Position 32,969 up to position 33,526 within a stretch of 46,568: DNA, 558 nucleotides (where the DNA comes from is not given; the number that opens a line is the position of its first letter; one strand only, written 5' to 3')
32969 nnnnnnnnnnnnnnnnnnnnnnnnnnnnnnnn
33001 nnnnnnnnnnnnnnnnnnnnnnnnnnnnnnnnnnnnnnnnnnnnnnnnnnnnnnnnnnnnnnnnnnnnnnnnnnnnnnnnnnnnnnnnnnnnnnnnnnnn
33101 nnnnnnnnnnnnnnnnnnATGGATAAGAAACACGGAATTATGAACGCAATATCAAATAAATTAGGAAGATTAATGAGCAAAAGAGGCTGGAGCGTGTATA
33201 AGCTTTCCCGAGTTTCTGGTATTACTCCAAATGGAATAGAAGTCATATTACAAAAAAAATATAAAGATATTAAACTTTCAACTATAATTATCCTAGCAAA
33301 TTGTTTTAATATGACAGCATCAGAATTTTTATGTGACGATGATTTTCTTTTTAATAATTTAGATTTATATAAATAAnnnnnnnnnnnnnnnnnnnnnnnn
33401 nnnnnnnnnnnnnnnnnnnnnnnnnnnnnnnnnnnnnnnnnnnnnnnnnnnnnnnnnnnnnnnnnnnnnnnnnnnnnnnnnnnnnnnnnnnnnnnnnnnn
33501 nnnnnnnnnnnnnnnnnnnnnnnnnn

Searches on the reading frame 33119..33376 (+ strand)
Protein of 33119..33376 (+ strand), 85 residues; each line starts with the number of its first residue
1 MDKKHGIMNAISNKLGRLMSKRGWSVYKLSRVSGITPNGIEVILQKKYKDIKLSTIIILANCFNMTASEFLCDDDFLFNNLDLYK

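Call 73: search_protein_families(library=pfam, proteins=[window:33119-33376:+], max_evalue=0.01)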
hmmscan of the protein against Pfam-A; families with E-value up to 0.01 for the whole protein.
window:33119-33376:+ (85 aa): 2 families
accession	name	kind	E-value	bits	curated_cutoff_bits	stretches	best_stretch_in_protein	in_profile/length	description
PF13443.12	HTH_26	-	8e-07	29.7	22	1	14-71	1-58/63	Cro/C1-type HTH DNA-binding domain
PF01381.28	HTH_3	-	0.0038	17.7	23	1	21-70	7-55/55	Helix-turn-helix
